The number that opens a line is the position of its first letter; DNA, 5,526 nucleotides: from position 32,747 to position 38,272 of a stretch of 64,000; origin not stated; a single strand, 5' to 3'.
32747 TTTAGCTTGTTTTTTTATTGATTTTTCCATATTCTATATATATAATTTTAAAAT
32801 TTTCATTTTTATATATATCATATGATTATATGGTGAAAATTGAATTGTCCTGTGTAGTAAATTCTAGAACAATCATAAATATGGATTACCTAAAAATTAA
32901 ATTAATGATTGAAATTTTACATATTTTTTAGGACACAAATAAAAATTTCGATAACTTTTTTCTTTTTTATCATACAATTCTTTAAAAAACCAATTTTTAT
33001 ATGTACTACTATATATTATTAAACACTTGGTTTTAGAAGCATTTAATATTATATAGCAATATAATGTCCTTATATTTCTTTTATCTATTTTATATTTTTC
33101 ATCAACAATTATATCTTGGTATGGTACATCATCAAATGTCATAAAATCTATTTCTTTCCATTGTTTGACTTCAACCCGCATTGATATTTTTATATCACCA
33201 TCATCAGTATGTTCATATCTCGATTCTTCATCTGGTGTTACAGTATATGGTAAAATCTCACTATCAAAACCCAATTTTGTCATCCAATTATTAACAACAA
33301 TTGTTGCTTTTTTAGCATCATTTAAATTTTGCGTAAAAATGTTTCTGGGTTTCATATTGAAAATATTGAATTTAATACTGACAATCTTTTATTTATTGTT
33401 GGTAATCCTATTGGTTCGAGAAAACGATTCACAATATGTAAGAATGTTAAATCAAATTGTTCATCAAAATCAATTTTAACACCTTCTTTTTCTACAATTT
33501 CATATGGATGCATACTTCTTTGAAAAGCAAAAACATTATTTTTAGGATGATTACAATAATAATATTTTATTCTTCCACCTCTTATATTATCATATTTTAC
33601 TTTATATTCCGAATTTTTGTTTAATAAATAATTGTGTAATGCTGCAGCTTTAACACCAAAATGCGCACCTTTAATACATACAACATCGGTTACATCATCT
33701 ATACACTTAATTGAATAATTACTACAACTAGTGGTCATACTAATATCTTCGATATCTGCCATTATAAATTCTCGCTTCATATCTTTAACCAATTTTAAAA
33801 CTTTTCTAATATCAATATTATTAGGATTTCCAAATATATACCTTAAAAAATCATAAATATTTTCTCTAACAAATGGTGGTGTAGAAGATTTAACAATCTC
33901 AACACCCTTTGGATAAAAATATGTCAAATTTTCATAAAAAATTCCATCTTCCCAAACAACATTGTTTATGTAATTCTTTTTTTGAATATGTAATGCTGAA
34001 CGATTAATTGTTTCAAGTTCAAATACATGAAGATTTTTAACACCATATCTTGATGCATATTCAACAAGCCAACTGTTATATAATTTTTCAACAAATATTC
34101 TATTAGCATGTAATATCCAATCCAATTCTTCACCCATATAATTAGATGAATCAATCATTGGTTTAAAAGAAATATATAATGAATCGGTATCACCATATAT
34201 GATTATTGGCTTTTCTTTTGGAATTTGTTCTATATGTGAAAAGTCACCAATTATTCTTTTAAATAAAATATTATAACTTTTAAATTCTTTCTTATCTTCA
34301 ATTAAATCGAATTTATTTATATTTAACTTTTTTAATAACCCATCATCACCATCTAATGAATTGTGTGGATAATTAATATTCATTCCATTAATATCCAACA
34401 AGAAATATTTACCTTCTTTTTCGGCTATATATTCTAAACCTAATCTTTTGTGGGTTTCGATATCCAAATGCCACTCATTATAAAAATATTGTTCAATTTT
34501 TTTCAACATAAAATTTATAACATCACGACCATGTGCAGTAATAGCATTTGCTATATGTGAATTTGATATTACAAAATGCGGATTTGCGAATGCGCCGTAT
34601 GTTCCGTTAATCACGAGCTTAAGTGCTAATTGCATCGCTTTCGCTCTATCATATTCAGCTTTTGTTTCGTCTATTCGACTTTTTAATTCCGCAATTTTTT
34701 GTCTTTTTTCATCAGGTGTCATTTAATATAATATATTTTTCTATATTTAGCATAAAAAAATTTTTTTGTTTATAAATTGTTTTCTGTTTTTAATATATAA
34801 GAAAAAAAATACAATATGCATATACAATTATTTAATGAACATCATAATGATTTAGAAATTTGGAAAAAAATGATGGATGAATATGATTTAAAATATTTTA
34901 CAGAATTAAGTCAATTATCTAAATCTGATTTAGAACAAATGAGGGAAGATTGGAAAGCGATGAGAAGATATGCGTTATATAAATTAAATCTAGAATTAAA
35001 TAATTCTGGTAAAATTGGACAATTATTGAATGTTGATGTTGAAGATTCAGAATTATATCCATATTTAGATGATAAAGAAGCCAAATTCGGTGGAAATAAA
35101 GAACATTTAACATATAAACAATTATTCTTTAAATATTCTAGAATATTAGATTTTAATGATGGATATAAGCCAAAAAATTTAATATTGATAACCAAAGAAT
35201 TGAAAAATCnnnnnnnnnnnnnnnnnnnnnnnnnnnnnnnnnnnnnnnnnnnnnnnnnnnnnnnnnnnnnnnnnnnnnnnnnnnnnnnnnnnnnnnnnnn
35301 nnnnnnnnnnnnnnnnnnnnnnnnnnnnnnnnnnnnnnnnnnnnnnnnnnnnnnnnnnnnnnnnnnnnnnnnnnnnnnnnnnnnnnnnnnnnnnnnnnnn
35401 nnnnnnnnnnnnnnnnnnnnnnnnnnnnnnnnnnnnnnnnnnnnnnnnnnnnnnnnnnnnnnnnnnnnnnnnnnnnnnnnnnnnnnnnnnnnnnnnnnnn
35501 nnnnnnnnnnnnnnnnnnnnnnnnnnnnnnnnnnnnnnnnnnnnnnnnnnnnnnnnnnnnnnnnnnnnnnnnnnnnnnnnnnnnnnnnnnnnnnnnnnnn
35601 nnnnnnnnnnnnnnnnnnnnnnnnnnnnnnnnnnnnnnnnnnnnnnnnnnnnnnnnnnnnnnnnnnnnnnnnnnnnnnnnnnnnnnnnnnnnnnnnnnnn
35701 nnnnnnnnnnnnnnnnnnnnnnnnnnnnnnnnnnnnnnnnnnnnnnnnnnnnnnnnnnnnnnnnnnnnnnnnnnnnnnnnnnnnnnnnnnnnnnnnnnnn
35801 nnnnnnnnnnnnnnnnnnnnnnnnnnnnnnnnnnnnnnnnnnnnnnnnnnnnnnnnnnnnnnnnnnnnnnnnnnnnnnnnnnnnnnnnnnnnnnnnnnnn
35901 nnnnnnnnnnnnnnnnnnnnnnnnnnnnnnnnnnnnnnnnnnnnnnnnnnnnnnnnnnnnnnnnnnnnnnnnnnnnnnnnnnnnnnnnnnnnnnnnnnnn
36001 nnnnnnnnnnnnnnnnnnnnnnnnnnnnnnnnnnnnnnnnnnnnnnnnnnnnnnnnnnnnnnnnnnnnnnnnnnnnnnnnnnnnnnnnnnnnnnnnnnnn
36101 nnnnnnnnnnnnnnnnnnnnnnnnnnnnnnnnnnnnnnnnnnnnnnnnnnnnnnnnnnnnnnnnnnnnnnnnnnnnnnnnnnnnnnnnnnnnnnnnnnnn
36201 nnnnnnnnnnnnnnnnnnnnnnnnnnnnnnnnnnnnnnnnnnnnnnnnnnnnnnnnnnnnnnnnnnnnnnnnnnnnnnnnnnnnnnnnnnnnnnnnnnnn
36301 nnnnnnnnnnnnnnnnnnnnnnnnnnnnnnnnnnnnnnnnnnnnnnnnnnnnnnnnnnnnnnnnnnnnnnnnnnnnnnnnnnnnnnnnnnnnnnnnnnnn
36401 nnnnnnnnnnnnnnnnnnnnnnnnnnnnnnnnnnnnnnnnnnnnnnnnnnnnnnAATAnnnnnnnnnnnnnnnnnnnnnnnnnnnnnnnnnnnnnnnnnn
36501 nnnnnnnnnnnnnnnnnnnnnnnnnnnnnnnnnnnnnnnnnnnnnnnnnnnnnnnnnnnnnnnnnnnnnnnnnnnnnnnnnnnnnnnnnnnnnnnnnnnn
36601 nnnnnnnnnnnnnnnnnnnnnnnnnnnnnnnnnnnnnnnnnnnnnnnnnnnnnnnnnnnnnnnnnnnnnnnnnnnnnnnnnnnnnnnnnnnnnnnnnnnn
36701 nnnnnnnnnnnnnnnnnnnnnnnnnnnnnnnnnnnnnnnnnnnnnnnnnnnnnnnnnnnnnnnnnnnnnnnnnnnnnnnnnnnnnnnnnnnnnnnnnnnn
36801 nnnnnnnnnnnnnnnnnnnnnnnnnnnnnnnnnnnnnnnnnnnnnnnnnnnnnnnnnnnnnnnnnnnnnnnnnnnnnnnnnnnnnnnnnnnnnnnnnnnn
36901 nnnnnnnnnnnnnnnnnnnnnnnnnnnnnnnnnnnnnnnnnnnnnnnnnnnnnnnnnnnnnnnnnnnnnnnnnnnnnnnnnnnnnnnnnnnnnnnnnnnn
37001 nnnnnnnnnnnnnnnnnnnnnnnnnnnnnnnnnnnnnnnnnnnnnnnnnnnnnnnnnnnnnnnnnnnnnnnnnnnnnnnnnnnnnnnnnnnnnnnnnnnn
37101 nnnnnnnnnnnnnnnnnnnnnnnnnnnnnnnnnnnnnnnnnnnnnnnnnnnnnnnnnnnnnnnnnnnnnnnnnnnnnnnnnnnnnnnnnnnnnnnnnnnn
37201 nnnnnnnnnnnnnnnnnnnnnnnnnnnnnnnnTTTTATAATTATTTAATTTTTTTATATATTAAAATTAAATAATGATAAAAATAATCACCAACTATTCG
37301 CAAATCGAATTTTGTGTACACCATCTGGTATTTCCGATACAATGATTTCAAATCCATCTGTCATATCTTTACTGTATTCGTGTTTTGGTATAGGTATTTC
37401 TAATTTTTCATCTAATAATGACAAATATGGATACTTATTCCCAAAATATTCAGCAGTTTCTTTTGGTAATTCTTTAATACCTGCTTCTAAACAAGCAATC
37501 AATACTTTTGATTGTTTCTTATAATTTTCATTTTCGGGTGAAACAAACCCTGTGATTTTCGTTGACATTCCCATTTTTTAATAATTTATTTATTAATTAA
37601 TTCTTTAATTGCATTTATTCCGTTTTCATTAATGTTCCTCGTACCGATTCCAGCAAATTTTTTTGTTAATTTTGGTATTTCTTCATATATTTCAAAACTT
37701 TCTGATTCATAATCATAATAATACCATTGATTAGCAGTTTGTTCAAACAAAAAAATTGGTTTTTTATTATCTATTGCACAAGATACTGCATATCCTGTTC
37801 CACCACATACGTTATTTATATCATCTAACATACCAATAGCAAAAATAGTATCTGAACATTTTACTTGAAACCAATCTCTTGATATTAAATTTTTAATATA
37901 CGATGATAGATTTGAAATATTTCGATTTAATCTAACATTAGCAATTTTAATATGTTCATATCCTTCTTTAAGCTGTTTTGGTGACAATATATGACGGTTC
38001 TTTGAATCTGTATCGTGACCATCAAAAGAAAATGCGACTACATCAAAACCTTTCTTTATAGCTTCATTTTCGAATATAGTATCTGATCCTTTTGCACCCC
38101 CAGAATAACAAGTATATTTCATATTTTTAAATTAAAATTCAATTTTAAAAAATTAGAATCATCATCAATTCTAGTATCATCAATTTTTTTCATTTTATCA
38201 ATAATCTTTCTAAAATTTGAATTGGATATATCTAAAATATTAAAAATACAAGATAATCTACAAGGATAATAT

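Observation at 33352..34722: Family-B DNA polymerase present only as a free-standing C-terminal half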

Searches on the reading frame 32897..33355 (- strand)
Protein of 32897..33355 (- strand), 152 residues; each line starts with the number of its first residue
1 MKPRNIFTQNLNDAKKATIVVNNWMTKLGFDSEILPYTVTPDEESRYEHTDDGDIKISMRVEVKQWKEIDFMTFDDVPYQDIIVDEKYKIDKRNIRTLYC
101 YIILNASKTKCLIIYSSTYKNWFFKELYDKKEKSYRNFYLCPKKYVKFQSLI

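Call 71: search_protein_families(library=pfam, proteins=[window:32897-33355:-], max_evalue=0.01)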
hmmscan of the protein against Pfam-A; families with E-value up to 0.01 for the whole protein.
window:32897-33355:- (152 aa): 0 families

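Call 102: search_protein_families(library=phrogs, proteins=[window:32897-33355:-], max_evalue=0.001)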
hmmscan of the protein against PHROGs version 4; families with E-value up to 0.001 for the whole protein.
window:32897-33355:- (152 aa): 0 families

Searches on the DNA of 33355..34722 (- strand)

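Call 95: search_rna_families(sources=[L168, L155, L170, L164], threshold=evalue, max_evalue=1)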
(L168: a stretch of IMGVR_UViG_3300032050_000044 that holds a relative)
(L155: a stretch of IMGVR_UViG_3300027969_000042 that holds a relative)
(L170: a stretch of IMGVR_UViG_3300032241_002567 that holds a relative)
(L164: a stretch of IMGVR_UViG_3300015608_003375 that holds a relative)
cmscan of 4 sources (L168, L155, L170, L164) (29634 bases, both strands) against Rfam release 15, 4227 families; matches with E-value up to 1: 3.
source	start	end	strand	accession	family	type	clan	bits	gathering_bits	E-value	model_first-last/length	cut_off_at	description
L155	4351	4491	+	RF02053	STnc430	Gene; sRNA;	-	36.3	47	0.022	1-162/162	no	Enterobacterial sRNA STnc430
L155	4453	4583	-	RF02452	ncr1575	Gene; sRNA;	-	32.8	60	0.27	1-212/212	no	Bacillus sRNA ncr1575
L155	6863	6937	-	RF00512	Leu_leader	Cis-reg; leader;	-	29.5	50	0.022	1-148/148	no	Leucine operon leader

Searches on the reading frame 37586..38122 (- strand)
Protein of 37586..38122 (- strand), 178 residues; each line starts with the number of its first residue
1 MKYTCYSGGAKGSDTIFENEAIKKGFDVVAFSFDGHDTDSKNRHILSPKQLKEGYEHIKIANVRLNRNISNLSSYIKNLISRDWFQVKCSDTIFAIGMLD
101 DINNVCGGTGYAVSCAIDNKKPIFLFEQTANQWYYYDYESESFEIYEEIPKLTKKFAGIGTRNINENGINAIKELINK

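Call 71: search_protein_families(library=pfam, proteins=[window:37586-38122:-], max_evalue=0.01)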
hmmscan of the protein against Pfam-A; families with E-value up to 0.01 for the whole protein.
window:37586-38122:- (178 aa): 1 family
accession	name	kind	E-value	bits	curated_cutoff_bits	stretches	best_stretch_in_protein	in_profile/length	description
PF02481.21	DNA_processg_A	-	0.0018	17.9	29.6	0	4-39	76-111/212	DNA recombination-mediator protein A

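Call 102: search_protein_families(library=phrogs, proteins=[window:37586-38122:-], max_evalue=0.001)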
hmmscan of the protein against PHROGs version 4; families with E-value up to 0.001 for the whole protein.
window:37586-38122:- (178 aa): 1 family
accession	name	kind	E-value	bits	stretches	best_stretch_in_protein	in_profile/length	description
phrog_768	-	DNA, RNA and nucleotide metabolism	1.4e-14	55.1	1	2-127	33-167/191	DprA-like DNA recombination-mediator protein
